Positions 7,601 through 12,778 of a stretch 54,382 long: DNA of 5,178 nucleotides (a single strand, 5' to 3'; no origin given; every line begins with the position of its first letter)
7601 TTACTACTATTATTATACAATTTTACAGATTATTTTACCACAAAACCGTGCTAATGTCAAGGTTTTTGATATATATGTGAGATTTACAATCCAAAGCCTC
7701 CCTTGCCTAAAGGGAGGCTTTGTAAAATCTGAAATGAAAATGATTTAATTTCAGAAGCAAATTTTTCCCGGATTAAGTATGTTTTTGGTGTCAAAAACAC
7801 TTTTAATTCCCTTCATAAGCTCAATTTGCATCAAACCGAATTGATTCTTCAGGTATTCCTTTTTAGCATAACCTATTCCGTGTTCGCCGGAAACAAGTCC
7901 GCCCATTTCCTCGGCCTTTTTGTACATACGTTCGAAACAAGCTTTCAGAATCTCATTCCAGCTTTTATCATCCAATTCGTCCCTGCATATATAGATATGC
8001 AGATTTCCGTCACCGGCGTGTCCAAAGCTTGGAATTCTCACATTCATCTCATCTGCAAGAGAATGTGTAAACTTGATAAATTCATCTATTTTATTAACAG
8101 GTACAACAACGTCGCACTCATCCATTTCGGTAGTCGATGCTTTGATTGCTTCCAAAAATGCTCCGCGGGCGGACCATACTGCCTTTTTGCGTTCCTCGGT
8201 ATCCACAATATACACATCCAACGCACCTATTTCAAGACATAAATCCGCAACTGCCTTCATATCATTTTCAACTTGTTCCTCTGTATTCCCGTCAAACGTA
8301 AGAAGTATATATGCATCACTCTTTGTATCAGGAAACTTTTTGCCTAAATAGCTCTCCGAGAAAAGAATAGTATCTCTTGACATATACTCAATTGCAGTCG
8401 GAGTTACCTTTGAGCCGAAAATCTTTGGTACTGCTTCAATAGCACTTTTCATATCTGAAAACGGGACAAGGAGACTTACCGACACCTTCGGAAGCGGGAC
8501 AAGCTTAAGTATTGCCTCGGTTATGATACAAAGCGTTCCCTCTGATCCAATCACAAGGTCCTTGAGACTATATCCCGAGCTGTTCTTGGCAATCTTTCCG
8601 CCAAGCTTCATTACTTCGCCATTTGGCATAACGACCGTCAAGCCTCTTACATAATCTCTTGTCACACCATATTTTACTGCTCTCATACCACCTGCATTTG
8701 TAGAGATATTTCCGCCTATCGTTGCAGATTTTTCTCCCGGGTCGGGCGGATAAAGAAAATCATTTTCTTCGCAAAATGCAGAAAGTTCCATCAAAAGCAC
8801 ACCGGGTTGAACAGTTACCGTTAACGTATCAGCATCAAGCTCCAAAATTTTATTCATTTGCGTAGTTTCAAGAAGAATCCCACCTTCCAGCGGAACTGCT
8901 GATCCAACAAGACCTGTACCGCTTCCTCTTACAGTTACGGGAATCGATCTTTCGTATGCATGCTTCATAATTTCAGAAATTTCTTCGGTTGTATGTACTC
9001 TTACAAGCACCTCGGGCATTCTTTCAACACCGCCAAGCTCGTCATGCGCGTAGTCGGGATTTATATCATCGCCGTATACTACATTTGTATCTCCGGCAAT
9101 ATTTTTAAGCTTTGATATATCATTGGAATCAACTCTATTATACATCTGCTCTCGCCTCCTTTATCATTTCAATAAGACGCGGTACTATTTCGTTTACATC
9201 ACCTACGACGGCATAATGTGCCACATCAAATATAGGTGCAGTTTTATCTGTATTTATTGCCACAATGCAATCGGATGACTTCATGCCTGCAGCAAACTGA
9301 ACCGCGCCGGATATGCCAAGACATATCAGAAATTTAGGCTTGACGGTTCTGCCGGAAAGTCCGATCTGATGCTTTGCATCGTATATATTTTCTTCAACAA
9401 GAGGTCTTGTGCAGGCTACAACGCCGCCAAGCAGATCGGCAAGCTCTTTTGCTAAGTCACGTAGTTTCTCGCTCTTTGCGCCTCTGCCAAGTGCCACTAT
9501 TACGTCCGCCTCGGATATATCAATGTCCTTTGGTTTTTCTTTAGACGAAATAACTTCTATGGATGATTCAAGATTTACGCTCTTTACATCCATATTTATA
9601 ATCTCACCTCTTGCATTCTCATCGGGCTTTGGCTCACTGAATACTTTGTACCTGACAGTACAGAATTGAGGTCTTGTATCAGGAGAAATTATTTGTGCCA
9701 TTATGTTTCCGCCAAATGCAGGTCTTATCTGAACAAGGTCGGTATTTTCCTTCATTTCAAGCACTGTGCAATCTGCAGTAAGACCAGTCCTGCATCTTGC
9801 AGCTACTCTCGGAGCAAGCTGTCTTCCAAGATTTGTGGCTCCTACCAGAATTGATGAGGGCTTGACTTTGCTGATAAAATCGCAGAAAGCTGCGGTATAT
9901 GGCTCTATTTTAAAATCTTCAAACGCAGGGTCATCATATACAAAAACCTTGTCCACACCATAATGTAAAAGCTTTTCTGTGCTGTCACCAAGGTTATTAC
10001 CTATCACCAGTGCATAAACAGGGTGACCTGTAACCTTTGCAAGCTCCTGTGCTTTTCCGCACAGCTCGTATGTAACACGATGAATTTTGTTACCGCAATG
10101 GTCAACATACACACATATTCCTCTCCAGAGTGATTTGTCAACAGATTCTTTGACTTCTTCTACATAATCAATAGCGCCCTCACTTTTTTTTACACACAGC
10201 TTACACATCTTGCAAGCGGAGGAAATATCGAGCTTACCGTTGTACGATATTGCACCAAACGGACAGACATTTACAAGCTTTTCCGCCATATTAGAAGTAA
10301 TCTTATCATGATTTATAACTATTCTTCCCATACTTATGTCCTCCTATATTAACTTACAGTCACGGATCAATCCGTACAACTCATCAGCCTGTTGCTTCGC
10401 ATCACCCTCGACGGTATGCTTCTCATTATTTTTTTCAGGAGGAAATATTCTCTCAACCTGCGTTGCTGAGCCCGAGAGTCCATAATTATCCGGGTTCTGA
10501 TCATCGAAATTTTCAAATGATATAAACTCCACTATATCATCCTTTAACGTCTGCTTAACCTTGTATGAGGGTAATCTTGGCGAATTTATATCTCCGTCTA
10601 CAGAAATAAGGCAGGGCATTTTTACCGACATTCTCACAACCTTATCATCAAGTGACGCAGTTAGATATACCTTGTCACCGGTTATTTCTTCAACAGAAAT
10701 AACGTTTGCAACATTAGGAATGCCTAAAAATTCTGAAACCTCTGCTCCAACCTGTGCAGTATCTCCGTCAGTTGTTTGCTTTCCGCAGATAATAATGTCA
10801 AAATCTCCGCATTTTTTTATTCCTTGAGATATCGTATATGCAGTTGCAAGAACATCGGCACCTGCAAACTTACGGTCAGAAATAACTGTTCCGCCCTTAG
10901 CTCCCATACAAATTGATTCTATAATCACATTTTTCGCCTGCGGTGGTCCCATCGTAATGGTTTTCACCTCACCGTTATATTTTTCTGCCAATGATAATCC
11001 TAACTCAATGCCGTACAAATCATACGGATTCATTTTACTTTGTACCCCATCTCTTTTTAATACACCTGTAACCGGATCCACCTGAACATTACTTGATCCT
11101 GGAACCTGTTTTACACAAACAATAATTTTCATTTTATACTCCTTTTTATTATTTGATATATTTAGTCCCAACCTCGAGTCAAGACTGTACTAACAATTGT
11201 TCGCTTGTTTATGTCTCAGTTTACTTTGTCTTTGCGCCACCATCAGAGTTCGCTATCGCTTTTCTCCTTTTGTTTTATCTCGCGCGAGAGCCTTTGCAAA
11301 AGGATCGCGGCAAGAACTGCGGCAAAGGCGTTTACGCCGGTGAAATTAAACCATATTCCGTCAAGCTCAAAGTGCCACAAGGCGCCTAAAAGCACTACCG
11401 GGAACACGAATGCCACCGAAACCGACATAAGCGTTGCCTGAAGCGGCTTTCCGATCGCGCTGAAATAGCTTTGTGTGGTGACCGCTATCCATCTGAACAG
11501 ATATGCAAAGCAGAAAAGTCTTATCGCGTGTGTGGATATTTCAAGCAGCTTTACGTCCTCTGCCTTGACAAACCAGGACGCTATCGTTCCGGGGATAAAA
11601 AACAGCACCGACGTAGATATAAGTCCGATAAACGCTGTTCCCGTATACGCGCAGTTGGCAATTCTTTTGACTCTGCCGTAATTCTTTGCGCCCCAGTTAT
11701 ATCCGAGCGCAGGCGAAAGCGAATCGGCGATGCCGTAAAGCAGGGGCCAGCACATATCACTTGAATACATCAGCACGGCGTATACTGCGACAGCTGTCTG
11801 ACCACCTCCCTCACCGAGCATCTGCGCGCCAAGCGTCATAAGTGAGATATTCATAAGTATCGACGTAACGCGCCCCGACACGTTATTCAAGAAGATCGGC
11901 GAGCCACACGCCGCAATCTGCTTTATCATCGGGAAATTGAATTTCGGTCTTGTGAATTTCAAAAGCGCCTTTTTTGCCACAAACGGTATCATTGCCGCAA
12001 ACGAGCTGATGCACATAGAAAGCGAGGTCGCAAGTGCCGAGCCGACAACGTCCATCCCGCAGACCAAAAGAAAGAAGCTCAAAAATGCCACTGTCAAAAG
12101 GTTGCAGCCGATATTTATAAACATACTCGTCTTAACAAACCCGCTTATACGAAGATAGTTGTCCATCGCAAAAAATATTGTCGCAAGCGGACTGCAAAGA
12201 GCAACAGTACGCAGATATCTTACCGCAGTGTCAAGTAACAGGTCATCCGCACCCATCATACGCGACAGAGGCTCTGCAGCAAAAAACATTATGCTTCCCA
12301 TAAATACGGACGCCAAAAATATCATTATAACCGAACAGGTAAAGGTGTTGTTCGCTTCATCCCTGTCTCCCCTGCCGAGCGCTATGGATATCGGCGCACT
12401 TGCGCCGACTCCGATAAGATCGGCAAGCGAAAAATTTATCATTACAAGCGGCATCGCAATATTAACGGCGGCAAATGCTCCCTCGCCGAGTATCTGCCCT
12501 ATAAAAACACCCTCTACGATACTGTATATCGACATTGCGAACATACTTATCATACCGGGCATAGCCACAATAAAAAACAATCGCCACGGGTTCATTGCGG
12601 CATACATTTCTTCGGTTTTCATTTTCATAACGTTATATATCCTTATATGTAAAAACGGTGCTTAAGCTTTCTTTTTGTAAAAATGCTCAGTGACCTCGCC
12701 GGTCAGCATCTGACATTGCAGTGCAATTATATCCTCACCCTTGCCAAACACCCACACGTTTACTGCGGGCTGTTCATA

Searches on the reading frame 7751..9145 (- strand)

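Call 7: search_protein_families(library=pfam, proteins=[window:7751-9145:-], max_evalue=0.001)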
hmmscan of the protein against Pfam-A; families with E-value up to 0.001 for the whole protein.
window:7751-9145:- (464 aa): 2 families
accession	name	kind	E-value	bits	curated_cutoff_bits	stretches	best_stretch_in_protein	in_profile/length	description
PF02913.24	FAD-oxidase_C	-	2.1e-64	218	21.2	1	218-462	1-248/248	FAD linked oxidases, C-terminal domain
PF01565.28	FAD_binding_4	-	3.7e-42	143.7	26.4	1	44-181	1-138/139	FAD binding domain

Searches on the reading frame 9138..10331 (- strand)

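Call 7: search_protein_families(library=pfam, proteins=[window:9138-10331:-], max_evalue=0.001)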
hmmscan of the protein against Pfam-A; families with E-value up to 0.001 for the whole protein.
window:9138-10331:- (397 aa): 2 families
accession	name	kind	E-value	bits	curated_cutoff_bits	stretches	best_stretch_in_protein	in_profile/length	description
PF01012.27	ETF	-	7.3e-44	150.2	26.7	1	73-250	2-179/181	Electron transfer flavoprotein domain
PF00766.25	ETF_alpha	-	1.1e-28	99.4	27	1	271-351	1-81/81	Electron transfer flavoprotein FAD-binding domain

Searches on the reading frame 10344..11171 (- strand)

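Call 7: search_protein_families(library=pfam, proteins=[window:10344-11171:-], max_evalue=0.001)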
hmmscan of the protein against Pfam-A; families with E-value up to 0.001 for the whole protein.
window:10344-11171:- (275 aa): 1 family
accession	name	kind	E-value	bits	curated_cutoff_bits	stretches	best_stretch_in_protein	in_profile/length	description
PF01012.27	ETF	-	2.6e-34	119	26.7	1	35-200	1-164/181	Electron transfer flavoprotein domain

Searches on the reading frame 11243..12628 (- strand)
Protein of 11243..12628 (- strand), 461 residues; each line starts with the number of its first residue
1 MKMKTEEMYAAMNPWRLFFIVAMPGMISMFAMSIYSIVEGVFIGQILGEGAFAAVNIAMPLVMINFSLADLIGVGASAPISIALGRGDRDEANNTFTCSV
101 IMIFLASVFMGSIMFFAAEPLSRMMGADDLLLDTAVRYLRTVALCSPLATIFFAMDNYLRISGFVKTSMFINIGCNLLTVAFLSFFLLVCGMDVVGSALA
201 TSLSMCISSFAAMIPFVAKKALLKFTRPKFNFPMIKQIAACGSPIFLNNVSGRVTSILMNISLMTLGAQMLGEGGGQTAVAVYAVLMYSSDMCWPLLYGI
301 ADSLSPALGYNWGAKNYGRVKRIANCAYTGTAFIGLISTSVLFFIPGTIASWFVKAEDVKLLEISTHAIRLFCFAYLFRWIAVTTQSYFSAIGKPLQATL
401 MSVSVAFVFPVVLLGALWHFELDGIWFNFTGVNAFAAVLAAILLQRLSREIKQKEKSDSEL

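Call 7: search_protein_families(library=pfam, proteins=[window:11243-12628:-], max_evalue=0.001)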
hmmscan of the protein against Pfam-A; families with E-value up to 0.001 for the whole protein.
window:11243-12628:- (461 aa): 1 family
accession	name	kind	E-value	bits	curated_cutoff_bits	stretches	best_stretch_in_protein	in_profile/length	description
PF01554.23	MatE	-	3.4e-32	111.8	24.9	2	24-182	1-158/161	MatE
